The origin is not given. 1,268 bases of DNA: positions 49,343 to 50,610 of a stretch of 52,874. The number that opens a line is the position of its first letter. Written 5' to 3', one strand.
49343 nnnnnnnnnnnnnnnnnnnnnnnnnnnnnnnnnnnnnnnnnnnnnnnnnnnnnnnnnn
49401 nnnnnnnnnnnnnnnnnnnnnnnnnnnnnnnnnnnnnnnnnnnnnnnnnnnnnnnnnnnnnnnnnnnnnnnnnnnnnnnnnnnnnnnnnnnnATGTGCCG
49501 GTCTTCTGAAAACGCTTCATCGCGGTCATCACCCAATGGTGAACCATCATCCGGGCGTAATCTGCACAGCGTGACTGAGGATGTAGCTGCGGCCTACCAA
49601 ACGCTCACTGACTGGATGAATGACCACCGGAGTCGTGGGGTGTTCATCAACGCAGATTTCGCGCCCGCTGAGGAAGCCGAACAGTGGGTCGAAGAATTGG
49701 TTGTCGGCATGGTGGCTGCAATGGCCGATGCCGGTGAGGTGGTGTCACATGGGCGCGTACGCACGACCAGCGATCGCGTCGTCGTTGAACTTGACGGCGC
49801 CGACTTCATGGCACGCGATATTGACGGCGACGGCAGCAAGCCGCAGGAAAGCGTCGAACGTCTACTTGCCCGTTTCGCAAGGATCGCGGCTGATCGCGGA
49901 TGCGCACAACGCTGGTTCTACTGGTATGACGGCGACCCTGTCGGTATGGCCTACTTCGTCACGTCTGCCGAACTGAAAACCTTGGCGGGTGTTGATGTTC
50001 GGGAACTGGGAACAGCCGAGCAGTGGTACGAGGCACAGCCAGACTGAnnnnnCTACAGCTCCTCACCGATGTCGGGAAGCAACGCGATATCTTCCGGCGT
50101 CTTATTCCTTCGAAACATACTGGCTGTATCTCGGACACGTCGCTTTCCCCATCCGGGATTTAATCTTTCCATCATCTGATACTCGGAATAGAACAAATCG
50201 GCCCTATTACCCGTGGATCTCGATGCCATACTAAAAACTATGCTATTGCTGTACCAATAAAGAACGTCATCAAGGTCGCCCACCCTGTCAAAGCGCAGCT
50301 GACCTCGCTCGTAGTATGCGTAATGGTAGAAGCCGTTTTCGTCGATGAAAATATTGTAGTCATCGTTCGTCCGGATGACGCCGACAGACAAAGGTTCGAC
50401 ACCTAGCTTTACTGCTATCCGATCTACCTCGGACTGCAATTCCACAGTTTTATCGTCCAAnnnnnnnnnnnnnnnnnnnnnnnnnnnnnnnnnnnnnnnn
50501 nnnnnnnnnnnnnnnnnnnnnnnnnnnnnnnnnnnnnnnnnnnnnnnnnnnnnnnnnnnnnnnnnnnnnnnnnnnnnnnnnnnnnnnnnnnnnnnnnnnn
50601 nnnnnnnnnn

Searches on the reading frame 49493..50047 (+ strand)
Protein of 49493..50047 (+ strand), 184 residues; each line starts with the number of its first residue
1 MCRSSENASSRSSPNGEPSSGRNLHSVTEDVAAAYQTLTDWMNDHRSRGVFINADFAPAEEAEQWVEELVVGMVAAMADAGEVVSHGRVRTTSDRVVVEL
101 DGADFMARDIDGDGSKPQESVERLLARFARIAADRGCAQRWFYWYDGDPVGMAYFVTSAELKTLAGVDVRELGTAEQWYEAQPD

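Call 4: search_protein_families(library=pfam, proteins=[window:49493-50047:+], max_evalue=1)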
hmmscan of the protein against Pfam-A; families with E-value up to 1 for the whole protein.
window:49493-50047:+ (184 aa): 1 family
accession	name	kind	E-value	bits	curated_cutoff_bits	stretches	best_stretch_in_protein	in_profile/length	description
PF13480.13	Acetyltransf_6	-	0.0033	18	22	1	116-158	50-92/143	Acetyltransferase (GNAT) domain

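Call 5: search_protein_families(library=phrogs, proteins=[window:49493-50047:+], max_evalue=0.01)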
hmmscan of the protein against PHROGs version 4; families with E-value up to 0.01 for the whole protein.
window:49493-50047:+ (184 aa): 0 families

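Call 6: search_protein_families(library=ncbifam, proteins=[window:49493-50047:+], max_evalue=1)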
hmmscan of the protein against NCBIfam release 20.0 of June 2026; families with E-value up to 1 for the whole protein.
window:49493-50047:+ (184 aa): 2 families
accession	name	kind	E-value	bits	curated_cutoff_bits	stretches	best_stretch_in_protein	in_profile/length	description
NF005537.0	PRK07199.1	subfamily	0.02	14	322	1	26-101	139-204/301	ribose-phosphate diphosphokinase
TIGR01255.1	pyr_form_ly_1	equivalog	0.05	12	994.2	1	26-150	203-317/744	formate C-acetyltransferase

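Call 36: search_dna_similar(query=window:49493-50047:+, collection=phages, mode=protein, max_rows=15, max_evalue=0.001)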
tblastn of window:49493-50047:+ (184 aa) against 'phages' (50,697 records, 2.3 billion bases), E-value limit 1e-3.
No match.

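Call 58: search_protein_families(library=pfam, proteins=[window:49571-50047:+], max_evalue=1)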
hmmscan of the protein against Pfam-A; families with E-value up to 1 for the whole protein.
window:49571-50047:+ (158 aa): 2 families
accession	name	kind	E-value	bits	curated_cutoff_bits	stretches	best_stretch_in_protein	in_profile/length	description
PF13480.13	Acetyltransf_6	-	0.0045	17.6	22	1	90-132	50-92/143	Acetyltransferase (GNAT) domain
PF14361.12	RsbRD_N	-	0.15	13.2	24.3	1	12-71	13-75/104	RsbT co-antagonist protein rsbRD N-terminal domain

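Call 79: search_protein_representatives(protein=window:49571-50047:+)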
Query: 158 residues. Proteins with E-value up to 0.001 (for the whole library): 9; up to 1e-10: 6; up to 1e-30: 2. The best 9 are listed.
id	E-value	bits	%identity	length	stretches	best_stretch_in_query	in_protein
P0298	4.9e-100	348.0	99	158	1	1-158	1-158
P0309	5.4e-34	133.5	61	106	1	53-158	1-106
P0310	1.9e-22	96.0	57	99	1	19-110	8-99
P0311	1.5e-18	83.4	49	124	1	47-140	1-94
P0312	1.7e-13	66.9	47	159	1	27-156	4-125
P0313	3.0e-11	59.6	53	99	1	4-69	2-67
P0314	1.1e-04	38.3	73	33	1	126-158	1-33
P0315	1.5e-04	37.9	30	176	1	35-146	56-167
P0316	5.4e-04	36.1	70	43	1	126-158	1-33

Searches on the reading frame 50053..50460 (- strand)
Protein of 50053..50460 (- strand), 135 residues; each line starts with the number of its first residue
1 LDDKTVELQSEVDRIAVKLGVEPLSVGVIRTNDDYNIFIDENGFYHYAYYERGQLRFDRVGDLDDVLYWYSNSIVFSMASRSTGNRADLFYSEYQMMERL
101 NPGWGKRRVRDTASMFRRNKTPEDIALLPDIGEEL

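Call 4: search_protein_families(library=pfam, proteins=[window:50053-50460:-], max_evalue=1)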
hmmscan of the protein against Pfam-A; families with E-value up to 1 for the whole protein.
window:50053-50460:- (135 aa): 1 family
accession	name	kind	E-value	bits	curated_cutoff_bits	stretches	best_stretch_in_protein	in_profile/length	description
PF15599.11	Imm63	-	4.6e-09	36.8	26.7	1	43-112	2-80/82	Immunity protein 63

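Call 5: search_protein_families(library=phrogs, proteins=[window:50053-50460:-], max_evalue=0.01)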
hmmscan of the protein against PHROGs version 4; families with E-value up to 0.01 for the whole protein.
window:50053-50460:- (135 aa): 0 families

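Call 6: search_protein_families(library=ncbifam, proteins=[window:50053-50460:-], max_evalue=1)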
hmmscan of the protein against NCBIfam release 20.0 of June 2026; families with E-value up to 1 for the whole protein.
window:50053-50460:- (135 aa): 1 family
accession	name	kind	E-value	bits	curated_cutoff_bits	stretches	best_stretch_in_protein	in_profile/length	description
NF009646.0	PRK13182.1-1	equivalog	0.056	13.3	262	1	14-51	7-42/180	chromosome-anchoring protein RacA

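Call 12: search_solved_structures(query=window:50053-50460:-, max_evalue=10, show_alignments=2)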
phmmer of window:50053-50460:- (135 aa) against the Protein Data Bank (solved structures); distinct sequences matched with E-value up to 10: 1.
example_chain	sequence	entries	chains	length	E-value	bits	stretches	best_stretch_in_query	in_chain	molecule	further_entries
5nld_A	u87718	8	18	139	0.46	13.9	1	19-64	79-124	Galectin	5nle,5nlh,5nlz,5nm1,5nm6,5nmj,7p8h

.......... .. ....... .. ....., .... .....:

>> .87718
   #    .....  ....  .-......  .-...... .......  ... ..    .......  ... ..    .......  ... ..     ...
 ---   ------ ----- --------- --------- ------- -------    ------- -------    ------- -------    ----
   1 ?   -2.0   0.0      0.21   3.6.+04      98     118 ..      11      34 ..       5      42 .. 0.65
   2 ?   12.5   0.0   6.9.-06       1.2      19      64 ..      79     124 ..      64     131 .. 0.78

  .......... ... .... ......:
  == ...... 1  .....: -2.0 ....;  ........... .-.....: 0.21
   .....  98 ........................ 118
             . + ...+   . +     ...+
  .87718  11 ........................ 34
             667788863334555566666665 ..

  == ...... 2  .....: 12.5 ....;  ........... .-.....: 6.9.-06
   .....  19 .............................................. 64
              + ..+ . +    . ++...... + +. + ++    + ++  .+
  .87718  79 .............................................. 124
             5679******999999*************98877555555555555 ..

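Call 61: find_homologous_proteins(query=window:50053-50460:-, max_evalue=0.001)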
Query window:50053-50460:- (135 aa): 102 proteins with E <= 0.001 among 112 candidates.
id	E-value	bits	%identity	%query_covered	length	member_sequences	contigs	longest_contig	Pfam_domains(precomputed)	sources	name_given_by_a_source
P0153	1.6e-81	289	96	100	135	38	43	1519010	PF15599.12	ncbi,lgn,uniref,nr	ncbi:Imm63 family immunity protein [Mycobacteroides abscessus]|uniref:Imm63 family immunity protein 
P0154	3.7e-76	272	61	100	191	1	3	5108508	PF15599.12,PF02498.23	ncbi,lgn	ncbi:BRO family protein [Mycobacteroides abscessus]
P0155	5.4e-57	210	97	73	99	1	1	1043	PF15599.12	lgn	-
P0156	3.0e-52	194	66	100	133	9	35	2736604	PF15599.12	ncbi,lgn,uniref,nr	ncbi:Imm63 family immunity protein [Mycobacteroides abscessus]|uniref:Imm63 family immunity protein 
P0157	3.9e-48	181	62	100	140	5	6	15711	PF15599.12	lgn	-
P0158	4.0e-45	171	59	100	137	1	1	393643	PF15599.12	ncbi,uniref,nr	ncbi:hypothetical protein BayCH28_13245 [Mycolicibacterium sp. CH28]|uniref:Imm63 family immunity pr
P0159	1.1e-44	170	59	100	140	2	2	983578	-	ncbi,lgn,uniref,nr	ncbi:hypothetical protein [Mycobacteroides abscessus]|uniref:hypothetical protein n=1 Tax=Mycobacter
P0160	4.3e-43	165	57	100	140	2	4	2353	PF15599.12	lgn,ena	-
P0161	4.3e-43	165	59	99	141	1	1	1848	-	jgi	jgi:hypothetical protein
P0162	4.4e-43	165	56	100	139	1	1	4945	PF15599.12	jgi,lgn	jgi:hypothetical protein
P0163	1.6e-42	163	57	99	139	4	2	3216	-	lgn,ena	-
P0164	3.1e-42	162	58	99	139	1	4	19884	PF15599.12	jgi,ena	-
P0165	4.4e-42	161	56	100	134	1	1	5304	-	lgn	-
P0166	4.5e-42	161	56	99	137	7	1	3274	-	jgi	jgi:hypothetical protein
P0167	4.8e-42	161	56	100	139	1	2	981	PF15599.12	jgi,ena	-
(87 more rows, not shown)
